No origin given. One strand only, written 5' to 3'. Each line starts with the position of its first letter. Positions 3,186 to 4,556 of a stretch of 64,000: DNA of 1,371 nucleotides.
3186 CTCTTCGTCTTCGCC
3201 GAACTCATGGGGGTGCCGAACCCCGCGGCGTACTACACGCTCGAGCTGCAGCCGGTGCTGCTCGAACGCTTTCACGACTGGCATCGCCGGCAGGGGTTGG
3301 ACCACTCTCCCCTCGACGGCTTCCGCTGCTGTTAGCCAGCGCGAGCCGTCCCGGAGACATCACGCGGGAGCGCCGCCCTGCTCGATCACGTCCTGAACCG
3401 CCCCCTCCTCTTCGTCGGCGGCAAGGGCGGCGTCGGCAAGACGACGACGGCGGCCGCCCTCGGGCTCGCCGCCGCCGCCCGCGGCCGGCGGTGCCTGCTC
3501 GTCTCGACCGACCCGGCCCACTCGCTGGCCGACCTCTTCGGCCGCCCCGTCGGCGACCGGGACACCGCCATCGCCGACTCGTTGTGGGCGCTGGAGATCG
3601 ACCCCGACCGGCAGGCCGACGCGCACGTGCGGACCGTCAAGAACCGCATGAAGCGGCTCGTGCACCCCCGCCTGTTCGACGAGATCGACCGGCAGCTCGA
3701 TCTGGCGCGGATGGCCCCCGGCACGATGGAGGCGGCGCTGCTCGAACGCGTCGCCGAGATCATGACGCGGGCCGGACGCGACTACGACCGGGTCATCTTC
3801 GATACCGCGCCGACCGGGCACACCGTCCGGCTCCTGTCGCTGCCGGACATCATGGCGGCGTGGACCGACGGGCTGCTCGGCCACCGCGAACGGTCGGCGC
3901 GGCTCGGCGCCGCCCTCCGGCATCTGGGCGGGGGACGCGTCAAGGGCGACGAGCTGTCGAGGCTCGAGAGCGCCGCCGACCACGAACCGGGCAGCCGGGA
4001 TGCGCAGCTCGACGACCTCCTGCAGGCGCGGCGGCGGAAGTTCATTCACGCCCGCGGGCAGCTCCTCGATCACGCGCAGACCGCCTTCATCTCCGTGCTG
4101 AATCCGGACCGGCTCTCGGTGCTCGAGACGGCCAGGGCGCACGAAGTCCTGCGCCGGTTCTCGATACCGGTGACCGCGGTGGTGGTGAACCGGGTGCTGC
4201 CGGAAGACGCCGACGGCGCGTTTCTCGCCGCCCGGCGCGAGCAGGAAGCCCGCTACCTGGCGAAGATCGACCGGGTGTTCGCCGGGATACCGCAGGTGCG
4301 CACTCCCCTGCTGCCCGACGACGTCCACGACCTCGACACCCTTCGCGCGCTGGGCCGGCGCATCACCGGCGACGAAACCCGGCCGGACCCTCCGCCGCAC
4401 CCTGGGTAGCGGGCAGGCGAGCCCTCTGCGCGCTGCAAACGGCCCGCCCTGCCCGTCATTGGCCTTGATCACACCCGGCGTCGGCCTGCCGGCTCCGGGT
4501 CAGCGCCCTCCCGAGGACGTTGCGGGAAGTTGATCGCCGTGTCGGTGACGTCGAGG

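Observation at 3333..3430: ArsA-type ATPase lacks any canonical start codon and lies in frame behind the single TAG that ends the CC-terminal small protein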

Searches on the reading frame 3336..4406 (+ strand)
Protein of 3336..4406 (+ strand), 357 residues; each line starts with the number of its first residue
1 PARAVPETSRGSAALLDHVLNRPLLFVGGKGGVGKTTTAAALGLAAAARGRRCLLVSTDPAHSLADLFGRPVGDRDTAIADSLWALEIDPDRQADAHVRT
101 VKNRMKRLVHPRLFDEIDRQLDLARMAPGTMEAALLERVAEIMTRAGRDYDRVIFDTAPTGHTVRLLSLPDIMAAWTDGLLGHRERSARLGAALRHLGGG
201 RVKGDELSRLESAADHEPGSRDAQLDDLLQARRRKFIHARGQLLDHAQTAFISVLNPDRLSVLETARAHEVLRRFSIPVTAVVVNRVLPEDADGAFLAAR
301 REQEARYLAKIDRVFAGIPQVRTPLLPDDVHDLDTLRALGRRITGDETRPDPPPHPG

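Call 4: search_protein_families(library=ncbifam, proteins=[window:3336-4406:+], max_evalue=0.01)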
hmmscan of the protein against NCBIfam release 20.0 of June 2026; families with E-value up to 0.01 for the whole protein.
window:3336-4406:+ (357 aa): 23 families
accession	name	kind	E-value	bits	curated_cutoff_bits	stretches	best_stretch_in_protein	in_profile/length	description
TIGR00345.1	GET3_arsA_TRC40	subfamily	3.1e-76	256.8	135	1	26-339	1-293/299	TRC40/GET3/ArsA family transport-energizing ATPase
TIGR04291.1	arsen_driv_ArsA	equivalog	5.2e-44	150.9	650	2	24-192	5-170/565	arsenical pump-driving ATPase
NF041417.1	ArsA_halo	exception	6.7e-44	150.6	800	2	24-171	14-157/617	arsenical pump-driving ATPase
NF053621.1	ATPseBagBMYCTU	equivalog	2.6e-22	79.4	521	2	15-290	6-284/371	ATPase BagB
NF053622.1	ATPseBagAMYCTU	equivalog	1.6e-19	70.5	400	1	24-174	9-166/325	ATPase BagA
NF050088.1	Get3_fold_NosAFP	equivalog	7.5e-14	51.4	325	1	29-174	9-150/364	Get3/ArsA fold putative tail anchor-mediating ATPase NosAFP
TIGR01969.1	minD_arch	subfamily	6.5e-10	38.6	201.75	1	25-60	4-39/251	cell division ATPase MinD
TIGR03453.1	partition_RepA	equivalog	1.3e-09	37.5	348.45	1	30-160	113-245/387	plasmid partitioning protein RepA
NF041546.1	ParA_partition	equivalog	1.7e-09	37.5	180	1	29-66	7-44/203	ParA family partition ATPase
NF010443.0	PRK13869.1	subfamily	1.2e-08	34.2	446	1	30-161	130-263/405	plasmid-partitioning protein RepA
TIGR01968.1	minD_bact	equivalog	2.6e-08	33.5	212.9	1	27-59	7-39/261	septum site-determining protein MinD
TIGR03371.1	cellulose_yhjQ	equivalog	9.8e-07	28.5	157.85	1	26-75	6-55/246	cellulose biosynthesis protein BcsQ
NF047398.1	AAA_KGGVGR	domain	4.5e-06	27.1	90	1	25-103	6-85/190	KGGVGR-motif variant AAA ATPase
TIGR01281.1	DPOR_bchL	equivalog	8.7e-06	25.3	345.15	1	26-63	4-41/268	ferredoxin:protochlorophyllide reductase (ATP-dependent) iron-sulfur ATP-binding protein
TIGR03815.1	CpaE_hom_Actino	equivalog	4.9e-05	22.6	154.45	1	27-61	117-151/340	septum site-determining protein Ssd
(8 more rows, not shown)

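Call 5: search_protein_families(library=pfam, proteins=[window:3336-4406:+], max_evalue=0.01)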
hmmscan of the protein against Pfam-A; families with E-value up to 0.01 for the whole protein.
window:3336-4406:+ (357 aa): 8 families
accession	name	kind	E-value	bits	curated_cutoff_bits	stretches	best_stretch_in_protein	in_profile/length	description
PF02374.21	ArsA_ATPase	-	3.4e-67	227.3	24.3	1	24-343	3-303/305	Anion-transporting ATPase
PF01656.29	CbiA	-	1.2e-12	48.3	25.4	1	25-309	2-107/125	CobQ/CobB/MinD/ParA nucleotide binding domain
PF13614.12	AAA_31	-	5.7e-11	43.1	27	1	28-164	8-132/177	AAA domain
PF10609.15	ParA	-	9.8e-06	25.6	27.1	1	25-59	7-41/246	NUBPL iron-transfer P-loop NTPase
PF00142.24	Fer4_NifH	-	0.00012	22.1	25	1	27-63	5-41/271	4Fe-4S iron sulfur cluster binding proteins, NifH/frxC family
PF06564.18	CBP_BcsQ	-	0.00057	19.9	21.3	1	27-76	7-56/234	Cellulose biosynthesis protein BcsQ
PF00448.28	SRP54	-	0.00087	19.4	22.7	1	25-59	5-38/196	SRP54-type protein, GTPase domain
PF13191.12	AAA_16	-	0.0056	17.6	32.6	1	22-123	23-104/167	AAA ATPase domain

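Call 7: find_homologous_proteins(query=window:3336-4406:+, max_evalue=1e-30)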
Query window:3336-4406:+ (357 aa): 7055 proteins with E <= 1e-30 among 8000 candidates; the best 120 are listed.
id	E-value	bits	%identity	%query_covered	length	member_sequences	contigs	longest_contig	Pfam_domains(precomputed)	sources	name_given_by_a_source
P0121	2.8e-195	666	87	98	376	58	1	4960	PF01656.30,PF13614.13,PF02374.22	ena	-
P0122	1.3e-193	661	86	99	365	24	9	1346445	PF01656.30,PF13614.13,PF02374.22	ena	-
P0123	4.6e-189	646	88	95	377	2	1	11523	PF01656.30,PF13614.13,PF02374.22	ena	-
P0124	1.5e-185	634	87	96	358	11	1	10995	PF01656.30,PF13614.13,PF02374.22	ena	-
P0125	4.9e-185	633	86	97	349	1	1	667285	PF10609.16,PF01656.30,PF13614.13,PF02374.22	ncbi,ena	-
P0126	3.7e-180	617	86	94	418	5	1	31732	PF01656.30,PF13614.13,PF02374.22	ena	-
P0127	6.7e-179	613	86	93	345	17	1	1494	PF01656.30,PF13614.13,PF02374.22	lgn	-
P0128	7.0e-162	557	78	92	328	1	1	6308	PF10609.16,PF01656.30,PF13614.13,PF02374.22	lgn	-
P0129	2.3e-161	555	78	93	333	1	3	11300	PF10609.16,PF01656.30,PF13614.13,PF02374.22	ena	-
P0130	2.6e-161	555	78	92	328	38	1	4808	PF10609.16,PF01656.30,PF13614.13,PF02374.22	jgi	-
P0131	7.2e-161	553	75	95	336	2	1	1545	PF10609.16,PF01656.30,PF13614.13,PF02374.22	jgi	-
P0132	3.9e-160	551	76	93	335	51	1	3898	PF10609.16,PF01656.30,PF13614.13,PF02374.22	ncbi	-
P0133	3.9e-160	551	77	92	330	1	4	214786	PF10609.16,PF01656.30,PF13614.13,PF02374.22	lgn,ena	-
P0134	7.9e-159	547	74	95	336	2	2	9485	PF01656.30,PF13614.13,PF02374.22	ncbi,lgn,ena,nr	ncbi:MAG: ArsA family ATPase [Acidobacteria bacterium]|nr:ArsA family ATPase [Acidobacteriota bacter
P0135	2.8e-158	545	75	94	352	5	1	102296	PF10609.16,PF01656.30,PF13614.13,PF02374.22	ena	-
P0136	3.0e-157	541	76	85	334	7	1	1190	PF10609.16,PF01656.30,PF13614.13,PF02374.22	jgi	jgi:arsenite-transporting ATPase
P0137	5.7e-157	540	76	93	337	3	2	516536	PF10609.16,PF01656.30,PF13614.13,PF02374.22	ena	-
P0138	1.3e-156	539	75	83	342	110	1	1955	PF10609.16,PF01656.30,PF13614.13,PF02374.22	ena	-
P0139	3.9e-156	538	75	92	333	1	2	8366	PF10609.16,PF01656.30,PF13614.13,PF02374.22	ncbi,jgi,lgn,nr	ncbi:MAG: ArsA family ATPase [Vicinamibacterales bacterium]|jgi:arsenite-transporting ATPase|nr:ArsA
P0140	6.5e-155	534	70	96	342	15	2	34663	PF10609.16,PF01656.30,PF13614.13,PF02374.22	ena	-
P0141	1.5e-154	532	74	83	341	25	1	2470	PF10609.16,PF01656.30,PF13614.13,PF02374.22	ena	-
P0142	2.3e-154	532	73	93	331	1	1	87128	PF10609.16,PF01656.30,PF13614.13,PF02374.22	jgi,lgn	jgi:arsenite-transporting ATPase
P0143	2.6e-154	532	74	83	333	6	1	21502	PF01656.30,PF13614.13,PF02374.22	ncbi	-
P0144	4.6e-154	531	92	77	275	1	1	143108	PF02374.22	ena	-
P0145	1.0e-153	530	74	92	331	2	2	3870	PF10609.16,PF01656.30,PF13614.13,PF02374.22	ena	-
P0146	4.6e-153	528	76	83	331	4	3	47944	PF10609.16,PF01656.30,PF13614.13,PF02374.22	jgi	-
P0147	6.7e-153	527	74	87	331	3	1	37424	PF10609.16,PF01656.30,PF13614.13,PF02374.22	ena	-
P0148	1.8e-152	526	76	83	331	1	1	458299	PF01656.30,PF13614.13,PF02374.22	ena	-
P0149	4.4e-152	524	74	92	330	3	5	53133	PF10609.16,PF01656.30,PF13614.13,PF02374.22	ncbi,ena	-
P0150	7.5e-151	520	74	84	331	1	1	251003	PF10609.16,PF01656.30,PF13614.13,PF02374.22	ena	-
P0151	9.3e-151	520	72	92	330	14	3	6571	PF00142.25,PF10609.16,PF01656.30,PF13614.13,PF02374.22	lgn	-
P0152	7.8e-150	517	74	83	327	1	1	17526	PF10609.16,PF01656.30,PF13614.13,PF02374.22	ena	-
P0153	2.7e-149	515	71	93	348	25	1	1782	PF10609.16,PF01656.30,PF13614.13,PF02374.22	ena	-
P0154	7.8e-148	510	87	76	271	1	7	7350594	PF02374.22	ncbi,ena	-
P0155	2.6e-145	502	69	84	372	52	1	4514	PF01656.30,PF13614.13,PF02374.22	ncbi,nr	ncbi:MAG: ArsA family ATPase [Acidobacteriota bacterium]|nr:ArsA family ATPase [Acidobacteriota bact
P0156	1.2e-144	500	91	73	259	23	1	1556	PF02374.22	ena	-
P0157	3.0e-144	499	67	94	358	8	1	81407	PF10609.16,PF01656.30,PF13614.13,PF02374.22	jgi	-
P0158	4.1e-144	498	90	73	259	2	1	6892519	PF02374.22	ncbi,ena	-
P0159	6.6e-144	497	71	86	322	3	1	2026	PF01656.30,PF13614.13,PF02374.22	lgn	-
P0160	2.4e-137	476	69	83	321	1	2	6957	PF01656.30,PF13614.13,PF02374.22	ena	-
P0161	2.4e-135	469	71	83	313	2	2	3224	PF02374.22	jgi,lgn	-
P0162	2.0e-134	466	88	69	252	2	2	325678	PF02374.22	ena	-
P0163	6.2e-134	465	87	69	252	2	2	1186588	PF02374.22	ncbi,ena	-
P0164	6.3e-133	461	74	82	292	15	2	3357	PF02374.22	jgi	-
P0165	1.3e-130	454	86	70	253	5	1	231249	PF02374.22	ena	-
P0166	4.4e-130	452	85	71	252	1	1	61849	PF02374.22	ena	-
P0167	4.3e-129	449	83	71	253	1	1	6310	PF02374.22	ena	-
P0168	2.1e-128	447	68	82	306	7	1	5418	PF02374.22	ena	-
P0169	1.3e-127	444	63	94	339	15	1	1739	PF10609.16,PF01656.30,PF13614.13,PF02374.22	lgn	-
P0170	3.2e-127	443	62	94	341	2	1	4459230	PF10609.16,PF01656.30,PF13614.13,PF02374.22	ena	-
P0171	3.3e-127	443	61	94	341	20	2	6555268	PF10609.16,PF01656.30,PF13614.13,PF02374.22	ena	-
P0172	8.6e-127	441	63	93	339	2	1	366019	PF10609.16,PF01656.30,PF13614.13,PF02374.22,PF00448.29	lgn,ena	-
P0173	1.0e-126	441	66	89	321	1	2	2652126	PF10609.16,PF01656.30,PF13614.13,PF02374.22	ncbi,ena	-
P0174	1.8e-126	440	63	93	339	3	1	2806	PF10609.16,PF01656.30,PF13614.13,PF02374.22,PF20720.4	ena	-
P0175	2.8e-126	440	62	85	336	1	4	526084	PF10609.16,PF01656.30,PF13614.13,PF02374.22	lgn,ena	-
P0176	3.0e-126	439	83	70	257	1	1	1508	PF02374.22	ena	-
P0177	3.7e-126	439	63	93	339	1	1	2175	PF10609.16,PF01656.30,PF13614.13,PF02374.22,PF20720.4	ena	-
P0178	4.4e-126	439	61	83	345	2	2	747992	PF01656.30,PF13614.13,PF02374.22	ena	-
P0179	4.6e-126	439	63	93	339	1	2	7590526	PF10609.16,PF01656.30,PF13614.13,PF02374.22,PF20720.4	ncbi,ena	-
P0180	6.2e-126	438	62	83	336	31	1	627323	PF10609.16,PF01656.30,PF13614.13,PF02374.22,PF20720.4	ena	-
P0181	1.2e-125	438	63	93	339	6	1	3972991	PF10609.16,PF01656.30,PF13614.13,PF02374.22,PF20720.4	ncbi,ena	-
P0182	1.2e-125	437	62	83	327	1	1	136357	PF10609.16,PF01656.30,PF13614.13,PF02374.22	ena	-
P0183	1.5e-125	437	64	83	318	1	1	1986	PF10609.16,PF01656.30,PF13614.13,PF02374.22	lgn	-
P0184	2.1e-125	437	64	82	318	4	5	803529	PF01656.30,PF13614.13,PF02374.22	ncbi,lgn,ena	-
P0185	2.7e-125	436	63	94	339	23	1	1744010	PF10609.16,PF01656.30,PF13614.13,PF02374.22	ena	-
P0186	2.8e-125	436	64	92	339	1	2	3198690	PF10609.16,PF01656.30,PF13614.13,PF02374.22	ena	-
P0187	3.0e-125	436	61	90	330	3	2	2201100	PF00142.25,PF10609.16,PF01656.30,PF13614.13,PF02374.22,PF00448.29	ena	-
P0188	3.7e-125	436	61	92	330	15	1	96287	PF10609.16,PF01656.30,PF13614.13,PF02374.22,PF00448.29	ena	-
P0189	3.7e-125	436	61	93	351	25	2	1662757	PF10609.16,PF01656.30,PF13614.13,PF02374.22,PF13481.13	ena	-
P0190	4.9e-125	435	61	83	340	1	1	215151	PF10609.16,PF01656.30,PF13614.13,PF02374.22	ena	-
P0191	5.7e-125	435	63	94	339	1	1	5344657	PF10609.16,PF01656.30,PF13614.13,PF02374.22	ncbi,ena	-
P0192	1.0e-124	434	63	91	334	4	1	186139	PF00142.25,PF10609.16,PF01656.30,PF13614.13,PF02374.22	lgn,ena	-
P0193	1.0e-124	434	64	90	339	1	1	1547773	PF10609.16,PF01656.30,PF13614.13,PF02374.22,PF20720.4,PF02562.23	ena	-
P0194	1.1e-124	434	61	82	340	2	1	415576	PF10609.16,PF01656.30,PF13614.13,PF02374.22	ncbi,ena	-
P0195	1.3e-124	434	62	94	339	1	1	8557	PF10609.16,PF01656.30,PF13614.13,PF02374.22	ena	-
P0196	1.6e-124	434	64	92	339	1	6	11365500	PF00142.25,PF10609.16,PF01656.30,PF13614.13,PF02374.22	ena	-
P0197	2.4e-124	433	64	91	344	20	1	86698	PF10609.16,PF01656.30,PF13614.13,PF02374.22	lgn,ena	-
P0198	2.8e-124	433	63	93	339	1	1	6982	PF10609.16,PF01656.30,PF13614.13,PF02374.22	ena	-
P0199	3.7e-124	433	60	93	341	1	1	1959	PF10609.16,PF01656.30,PF13614.13,PF02374.22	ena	-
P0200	3.9e-124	432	62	92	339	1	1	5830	PF00142.25,PF10609.16,PF01656.30,PF13614.13,PF02374.22,PF20720.4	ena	-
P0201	4.1e-124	432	62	94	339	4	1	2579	PF10609.16,PF01656.30,PF13614.13,PF02374.22,PF20720.4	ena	-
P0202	4.1e-124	432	65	89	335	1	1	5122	PF10609.16,PF01656.30,PF13614.13,PF02374.22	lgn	-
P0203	4.3e-124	432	63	93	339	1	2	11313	PF10609.16,PF01656.30,PF13614.13,PF02374.22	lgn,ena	-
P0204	5.1e-124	432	64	90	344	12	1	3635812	PF10609.16,PF01656.30,PF13614.13,PF02374.22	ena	-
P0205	5.4e-124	432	60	83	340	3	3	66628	PF10609.16,PF01656.30,PF13614.13,PF02374.22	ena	-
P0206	6.1e-124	432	62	92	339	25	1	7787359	PF10609.16,PF01656.30,PF13614.13,PF02374.22,PF20720.4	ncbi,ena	-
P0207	7.2e-124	432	63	93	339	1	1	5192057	PF10609.16,PF01656.30,PF13614.13,PF02374.22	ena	-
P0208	7.8e-124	432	62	93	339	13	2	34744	PF00142.25,PF10609.16,PF01656.30,PF13614.13,PF02374.22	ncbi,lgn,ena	-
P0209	1.1e-123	431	60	94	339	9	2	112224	PF10609.16,PF01656.30,PF13614.13,PF02374.22,PF20720.4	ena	-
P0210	1.1e-123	431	63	94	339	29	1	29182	PF10609.16,PF01656.30,PF13614.13,PF02374.22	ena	-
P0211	1.3e-123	431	63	93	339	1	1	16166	PF10609.16,PF01656.30,PF13614.13,PF02374.22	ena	-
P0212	1.3e-123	431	63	93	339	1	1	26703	PF10609.16,PF01656.30,PF13614.13,PF02374.22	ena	-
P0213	1.4e-123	431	64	91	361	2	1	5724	PF00142.25,PF10609.16,PF01656.30,PF13614.13,PF02374.22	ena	-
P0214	1.4e-123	431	61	82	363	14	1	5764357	PF10609.16,PF01656.30,PF13614.13,PF02374.22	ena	-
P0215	1.7e-123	430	61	83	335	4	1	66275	PF01656.30,PF13614.13,PF02374.22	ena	-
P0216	2.0e-123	430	63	93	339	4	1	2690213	PF10609.16,PF01656.30,PF13614.13,PF02374.22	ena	-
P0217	2.4e-123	430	60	93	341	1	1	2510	PF01656.30,PF13614.13,PF02374.22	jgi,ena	-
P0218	2.8e-123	430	60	82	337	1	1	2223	PF00142.25,PF10609.16,PF01656.30,PF13614.13,PF02374.22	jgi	-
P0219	3.1e-123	430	61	91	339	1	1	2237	PF00142.25,PF10609.16,PF01656.30,PF13614.13,PF02374.22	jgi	jgi:arsenite-transporting ATPase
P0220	3.8e-123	429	63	92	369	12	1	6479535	PF10609.16,PF01656.30,PF13614.13,PF02374.22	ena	-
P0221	4.4e-123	429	62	93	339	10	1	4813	PF10609.16,PF01656.30,PF13614.13,PF02374.22,PF20720.4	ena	-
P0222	4.4e-123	429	62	92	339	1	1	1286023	PF00142.25,PF10609.16,PF01656.30,PF13614.13,PF02374.22,PF20720.4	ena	-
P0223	5.1e-123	429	61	94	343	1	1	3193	PF10609.16,PF01656.30,PF13614.13,PF02374.22,PF13481.13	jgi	jgi:arsenite-transporting ATPase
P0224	5.7e-123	429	60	82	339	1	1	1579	PF01656.30,PF13614.13,PF02374.22,PF20720.4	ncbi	-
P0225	6.9e-123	428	61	94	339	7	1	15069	PF10609.16,PF01656.30,PF13614.13,PF02374.22,PF20720.4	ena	-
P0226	7.0e-123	428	62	92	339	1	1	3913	PF10609.16,PF01656.30,PF13614.13,PF02374.22,PF20720.4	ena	-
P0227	9.8e-123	428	59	82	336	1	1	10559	PF10609.16,PF01656.30,PF13614.13,PF02374.22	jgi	jgi:arsenite-transporting ATPase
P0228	9.8e-123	428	61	93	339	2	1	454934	PF10609.16,PF01656.30,PF13614.13,PF02374.22,PF20720.4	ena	-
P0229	1.1e-122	428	63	90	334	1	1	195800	PF00142.25,PF10609.16,PF01656.30,PF13614.13,PF02374.22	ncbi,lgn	-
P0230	1.2e-122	428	61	94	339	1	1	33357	PF10609.16,PF01656.30,PF13614.13,PF02374.22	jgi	jgi:arsenite-transporting ATPase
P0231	1.2e-122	428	62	94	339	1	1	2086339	PF00142.25,PF10609.16,PF01656.30,PF13614.13,PF02374.22,PF20720.4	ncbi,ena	-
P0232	1.3e-122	427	61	82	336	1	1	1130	PF00142.25,PF10609.16,PF01656.30,PF13614.13,PF02374.22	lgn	-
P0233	1.4e-122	427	61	94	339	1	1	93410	PF10609.16,PF01656.30,PF13614.13,PF02374.22,PF20720.4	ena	-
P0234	1.4e-122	427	60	83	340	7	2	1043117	PF10609.16,PF01656.30,PF13614.13,PF02374.22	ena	-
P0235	1.6e-122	427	62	93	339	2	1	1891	PF00142.25,PF10609.16,PF01656.30,PF13614.13,PF02374.22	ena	-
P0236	1.7e-122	427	59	82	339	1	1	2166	PF10609.16,PF01656.30,PF13614.13,PF02374.22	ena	-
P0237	1.9e-122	427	61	92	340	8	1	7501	PF00142.25,PF10609.16,PF01656.30,PF13614.13,PF02374.22,PF20720.4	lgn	-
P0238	2.2e-122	427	60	82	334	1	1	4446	PF00142.25,PF10609.16,PF01656.30,PF13614.13,PF02374.22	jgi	jgi:arsenite-transporting ATPase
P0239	2.3e-122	427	63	92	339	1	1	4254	PF00142.25,PF10609.16,PF01656.30,PF13614.13,PF02374.22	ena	-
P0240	2.4e-122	427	61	93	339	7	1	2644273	PF00142.25,PF10609.16,PF01656.30,PF13614.13,PF02374.22,PF20720.4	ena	-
